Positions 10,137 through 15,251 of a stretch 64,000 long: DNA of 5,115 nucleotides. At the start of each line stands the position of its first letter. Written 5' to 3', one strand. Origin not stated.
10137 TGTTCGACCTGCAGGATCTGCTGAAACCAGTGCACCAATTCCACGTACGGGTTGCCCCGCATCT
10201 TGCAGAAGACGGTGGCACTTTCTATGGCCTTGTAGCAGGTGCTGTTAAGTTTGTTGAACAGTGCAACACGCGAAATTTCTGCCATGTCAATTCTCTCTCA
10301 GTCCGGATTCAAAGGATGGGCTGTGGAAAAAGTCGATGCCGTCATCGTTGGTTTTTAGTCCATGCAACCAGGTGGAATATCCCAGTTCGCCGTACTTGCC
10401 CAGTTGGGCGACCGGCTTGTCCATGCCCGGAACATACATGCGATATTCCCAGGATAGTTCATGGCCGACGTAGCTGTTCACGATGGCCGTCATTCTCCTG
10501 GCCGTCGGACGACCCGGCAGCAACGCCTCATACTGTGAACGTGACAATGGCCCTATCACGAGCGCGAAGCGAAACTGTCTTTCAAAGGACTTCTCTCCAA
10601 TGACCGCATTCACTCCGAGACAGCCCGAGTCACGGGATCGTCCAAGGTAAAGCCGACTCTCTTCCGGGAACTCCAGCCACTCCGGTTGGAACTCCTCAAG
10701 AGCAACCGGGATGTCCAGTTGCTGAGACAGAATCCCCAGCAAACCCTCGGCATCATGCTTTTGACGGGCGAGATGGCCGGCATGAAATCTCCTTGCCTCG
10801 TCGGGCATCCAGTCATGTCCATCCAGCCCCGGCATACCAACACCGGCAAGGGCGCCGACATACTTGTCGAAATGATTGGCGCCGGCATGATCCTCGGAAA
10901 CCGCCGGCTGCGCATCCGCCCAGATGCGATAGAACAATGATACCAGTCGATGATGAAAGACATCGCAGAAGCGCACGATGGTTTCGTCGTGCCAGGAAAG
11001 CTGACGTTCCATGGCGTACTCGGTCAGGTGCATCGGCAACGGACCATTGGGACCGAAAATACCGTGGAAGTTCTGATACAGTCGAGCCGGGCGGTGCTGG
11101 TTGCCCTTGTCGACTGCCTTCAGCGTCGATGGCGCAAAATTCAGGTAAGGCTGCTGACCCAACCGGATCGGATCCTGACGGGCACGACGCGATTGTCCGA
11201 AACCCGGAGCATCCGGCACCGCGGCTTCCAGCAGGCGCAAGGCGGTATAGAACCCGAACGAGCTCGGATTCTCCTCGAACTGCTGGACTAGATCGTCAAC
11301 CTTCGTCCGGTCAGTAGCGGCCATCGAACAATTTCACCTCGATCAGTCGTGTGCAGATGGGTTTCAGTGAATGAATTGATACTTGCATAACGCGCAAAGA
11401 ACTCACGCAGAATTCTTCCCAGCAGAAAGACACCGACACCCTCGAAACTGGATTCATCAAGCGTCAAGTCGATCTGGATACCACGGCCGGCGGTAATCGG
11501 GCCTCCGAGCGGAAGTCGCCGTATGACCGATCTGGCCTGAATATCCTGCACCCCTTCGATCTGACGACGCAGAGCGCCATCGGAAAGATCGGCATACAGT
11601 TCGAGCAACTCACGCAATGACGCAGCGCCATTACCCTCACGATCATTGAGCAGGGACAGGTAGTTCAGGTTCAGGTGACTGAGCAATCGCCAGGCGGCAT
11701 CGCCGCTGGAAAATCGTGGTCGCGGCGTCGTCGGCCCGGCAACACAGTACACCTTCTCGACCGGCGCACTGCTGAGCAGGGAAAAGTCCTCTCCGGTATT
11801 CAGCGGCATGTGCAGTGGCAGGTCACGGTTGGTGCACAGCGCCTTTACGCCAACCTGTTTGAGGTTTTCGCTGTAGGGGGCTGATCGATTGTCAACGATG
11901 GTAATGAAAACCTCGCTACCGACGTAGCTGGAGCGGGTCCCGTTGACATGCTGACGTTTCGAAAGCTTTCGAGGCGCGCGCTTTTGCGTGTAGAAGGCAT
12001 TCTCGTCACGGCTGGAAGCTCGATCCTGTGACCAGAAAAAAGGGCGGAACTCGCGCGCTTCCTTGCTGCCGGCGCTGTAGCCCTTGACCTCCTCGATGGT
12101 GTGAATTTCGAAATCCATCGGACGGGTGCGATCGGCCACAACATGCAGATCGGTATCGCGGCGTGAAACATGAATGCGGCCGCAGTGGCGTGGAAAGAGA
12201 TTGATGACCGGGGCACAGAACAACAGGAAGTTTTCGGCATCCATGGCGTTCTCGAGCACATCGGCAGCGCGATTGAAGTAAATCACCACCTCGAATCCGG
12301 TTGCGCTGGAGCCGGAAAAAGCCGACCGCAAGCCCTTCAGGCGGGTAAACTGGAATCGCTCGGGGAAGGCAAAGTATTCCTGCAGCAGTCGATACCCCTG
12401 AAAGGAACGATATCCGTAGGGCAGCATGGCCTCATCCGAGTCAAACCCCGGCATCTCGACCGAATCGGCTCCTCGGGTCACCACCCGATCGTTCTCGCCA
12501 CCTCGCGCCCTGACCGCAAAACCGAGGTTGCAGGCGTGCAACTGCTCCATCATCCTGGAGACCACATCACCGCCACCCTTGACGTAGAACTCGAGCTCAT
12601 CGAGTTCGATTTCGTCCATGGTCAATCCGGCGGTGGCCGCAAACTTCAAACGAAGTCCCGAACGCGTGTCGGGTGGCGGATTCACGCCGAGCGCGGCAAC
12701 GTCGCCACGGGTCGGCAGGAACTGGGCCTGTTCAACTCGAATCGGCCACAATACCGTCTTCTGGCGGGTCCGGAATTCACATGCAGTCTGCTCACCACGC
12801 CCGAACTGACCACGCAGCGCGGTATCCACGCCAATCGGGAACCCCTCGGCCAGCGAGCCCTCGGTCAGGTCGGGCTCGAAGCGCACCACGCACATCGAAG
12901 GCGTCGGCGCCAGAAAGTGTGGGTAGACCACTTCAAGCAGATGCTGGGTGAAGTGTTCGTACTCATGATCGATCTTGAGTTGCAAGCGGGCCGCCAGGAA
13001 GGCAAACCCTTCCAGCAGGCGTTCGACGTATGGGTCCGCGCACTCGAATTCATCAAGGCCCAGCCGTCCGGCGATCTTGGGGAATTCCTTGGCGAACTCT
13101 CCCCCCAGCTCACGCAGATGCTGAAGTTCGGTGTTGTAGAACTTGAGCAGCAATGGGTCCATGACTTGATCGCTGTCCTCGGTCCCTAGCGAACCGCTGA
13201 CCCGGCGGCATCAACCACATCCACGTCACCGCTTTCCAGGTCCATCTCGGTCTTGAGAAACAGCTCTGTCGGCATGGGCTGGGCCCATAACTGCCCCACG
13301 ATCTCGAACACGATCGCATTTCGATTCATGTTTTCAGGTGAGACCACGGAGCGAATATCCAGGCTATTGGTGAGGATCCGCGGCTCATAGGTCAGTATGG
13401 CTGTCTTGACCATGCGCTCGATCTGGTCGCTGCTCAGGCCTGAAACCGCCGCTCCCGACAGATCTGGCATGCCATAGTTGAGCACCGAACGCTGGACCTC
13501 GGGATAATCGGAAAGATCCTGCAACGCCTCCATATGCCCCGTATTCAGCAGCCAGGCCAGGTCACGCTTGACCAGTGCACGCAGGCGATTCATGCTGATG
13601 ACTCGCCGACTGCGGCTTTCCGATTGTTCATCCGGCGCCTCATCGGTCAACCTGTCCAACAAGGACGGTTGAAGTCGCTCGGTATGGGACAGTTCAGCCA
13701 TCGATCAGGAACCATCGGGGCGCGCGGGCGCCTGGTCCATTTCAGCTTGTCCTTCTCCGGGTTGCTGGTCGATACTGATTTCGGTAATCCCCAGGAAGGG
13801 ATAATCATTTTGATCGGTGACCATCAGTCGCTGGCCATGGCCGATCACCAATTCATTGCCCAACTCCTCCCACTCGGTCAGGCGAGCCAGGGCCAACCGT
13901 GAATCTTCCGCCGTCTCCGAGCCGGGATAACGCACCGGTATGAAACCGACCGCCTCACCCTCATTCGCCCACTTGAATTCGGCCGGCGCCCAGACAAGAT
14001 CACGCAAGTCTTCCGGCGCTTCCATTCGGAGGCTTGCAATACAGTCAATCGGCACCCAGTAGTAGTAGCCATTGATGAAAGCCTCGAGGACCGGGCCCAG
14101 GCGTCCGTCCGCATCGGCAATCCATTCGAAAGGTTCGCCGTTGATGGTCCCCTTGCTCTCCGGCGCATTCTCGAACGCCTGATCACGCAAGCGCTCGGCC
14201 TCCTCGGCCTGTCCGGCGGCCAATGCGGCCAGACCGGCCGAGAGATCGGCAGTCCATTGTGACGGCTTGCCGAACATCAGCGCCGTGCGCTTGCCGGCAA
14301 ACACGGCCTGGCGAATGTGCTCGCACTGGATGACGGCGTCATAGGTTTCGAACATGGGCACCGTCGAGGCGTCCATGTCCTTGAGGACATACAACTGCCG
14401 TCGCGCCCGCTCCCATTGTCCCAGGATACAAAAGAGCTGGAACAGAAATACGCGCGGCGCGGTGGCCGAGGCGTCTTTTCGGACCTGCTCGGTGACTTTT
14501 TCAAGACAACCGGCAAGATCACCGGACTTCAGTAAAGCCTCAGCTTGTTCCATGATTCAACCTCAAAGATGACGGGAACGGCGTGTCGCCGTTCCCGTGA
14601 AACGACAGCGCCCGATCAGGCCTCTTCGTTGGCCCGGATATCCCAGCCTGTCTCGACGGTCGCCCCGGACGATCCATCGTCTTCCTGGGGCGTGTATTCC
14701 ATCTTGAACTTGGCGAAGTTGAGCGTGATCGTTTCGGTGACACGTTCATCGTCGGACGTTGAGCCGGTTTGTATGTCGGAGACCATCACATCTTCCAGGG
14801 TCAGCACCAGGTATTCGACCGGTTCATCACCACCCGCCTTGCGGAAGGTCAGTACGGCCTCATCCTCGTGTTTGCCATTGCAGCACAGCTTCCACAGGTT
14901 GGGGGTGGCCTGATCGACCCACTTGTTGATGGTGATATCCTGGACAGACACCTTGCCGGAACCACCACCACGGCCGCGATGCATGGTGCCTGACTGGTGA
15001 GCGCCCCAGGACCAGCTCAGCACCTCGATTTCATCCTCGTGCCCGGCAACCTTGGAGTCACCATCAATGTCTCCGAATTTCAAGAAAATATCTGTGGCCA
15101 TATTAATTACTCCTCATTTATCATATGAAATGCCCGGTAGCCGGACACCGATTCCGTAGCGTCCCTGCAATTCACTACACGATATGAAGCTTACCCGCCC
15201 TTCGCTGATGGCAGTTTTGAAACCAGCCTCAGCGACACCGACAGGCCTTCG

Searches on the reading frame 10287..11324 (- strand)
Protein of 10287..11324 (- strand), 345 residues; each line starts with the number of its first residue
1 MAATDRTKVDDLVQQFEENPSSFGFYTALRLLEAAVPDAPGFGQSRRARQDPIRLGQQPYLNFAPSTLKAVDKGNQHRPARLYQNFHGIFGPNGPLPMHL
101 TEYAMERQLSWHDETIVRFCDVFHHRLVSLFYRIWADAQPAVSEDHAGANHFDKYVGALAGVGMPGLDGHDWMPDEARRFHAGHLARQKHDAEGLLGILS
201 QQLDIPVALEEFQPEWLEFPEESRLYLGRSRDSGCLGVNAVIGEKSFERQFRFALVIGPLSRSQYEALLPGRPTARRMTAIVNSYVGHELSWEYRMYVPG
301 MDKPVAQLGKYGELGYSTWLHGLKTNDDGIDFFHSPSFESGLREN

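Call 5: search_protein_families(library=pfam, proteins=[window:10287-11324:-], max_evalue=0.01)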
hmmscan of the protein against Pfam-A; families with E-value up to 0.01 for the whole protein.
window:10287-11324:- (345 aa): 1 family
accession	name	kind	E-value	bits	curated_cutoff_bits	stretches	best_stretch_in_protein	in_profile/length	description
PF06996.16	T6SS_TssG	-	2.3e-92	309.9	24.6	1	19-320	1-303/304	Type VI secretion, TssG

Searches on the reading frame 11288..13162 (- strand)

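Call 5: search_protein_families(library=pfam, proteins=[window:11288-13162:-], max_evalue=0.01)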
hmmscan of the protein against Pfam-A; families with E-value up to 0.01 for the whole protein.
window:11288-13162:- (624 aa): 1 family
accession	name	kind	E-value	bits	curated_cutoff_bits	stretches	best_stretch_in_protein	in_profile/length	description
PF05947.17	T6SS_TssF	-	2.4e-217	723.7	25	1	1-621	1-608/608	Type VI secretion system, TssF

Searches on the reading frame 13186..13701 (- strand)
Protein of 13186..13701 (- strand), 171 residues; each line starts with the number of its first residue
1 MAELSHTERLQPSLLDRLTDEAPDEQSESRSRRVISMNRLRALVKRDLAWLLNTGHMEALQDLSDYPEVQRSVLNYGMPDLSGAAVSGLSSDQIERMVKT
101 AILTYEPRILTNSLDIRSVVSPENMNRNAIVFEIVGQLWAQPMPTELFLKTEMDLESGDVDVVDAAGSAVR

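Call 21: search_protein_families(library=pfam, proteins=[window:13186-13701:-], max_evalue=0.0001)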
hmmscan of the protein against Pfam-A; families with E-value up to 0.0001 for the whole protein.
window:13186-13701:- (171 aa): 1 family
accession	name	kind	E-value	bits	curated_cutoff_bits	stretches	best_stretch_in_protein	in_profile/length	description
PF04965.19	GPW_gp25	-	3.3e-20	72.1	27.2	1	39-142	2-95/96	Baseplate wedge protein gp25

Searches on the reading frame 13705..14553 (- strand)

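Call 21: search_protein_families(library=pfam, proteins=[window:13705-14553:-], max_evalue=0.0001)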
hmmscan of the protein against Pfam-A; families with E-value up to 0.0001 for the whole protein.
window:13705-14553:- (282 aa): 1 family
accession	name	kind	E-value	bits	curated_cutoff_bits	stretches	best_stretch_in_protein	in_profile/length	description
PF07024.18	ImpE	-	2.3e-45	154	25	1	139-259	1-121/122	ImpE protein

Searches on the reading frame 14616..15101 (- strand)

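Call 21: search_protein_families(library=pfam, proteins=[window:14616-15101:-], max_evalue=0.0001)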
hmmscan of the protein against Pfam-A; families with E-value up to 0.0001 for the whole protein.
window:14616-15101:- (161 aa): 1 family
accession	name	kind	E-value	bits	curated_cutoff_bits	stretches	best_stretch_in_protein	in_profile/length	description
PF05638.18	T6SS_HCP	-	1.2e-41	142.4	23.5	1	6-136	1-129/129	Type VI secretion system effector, Hcp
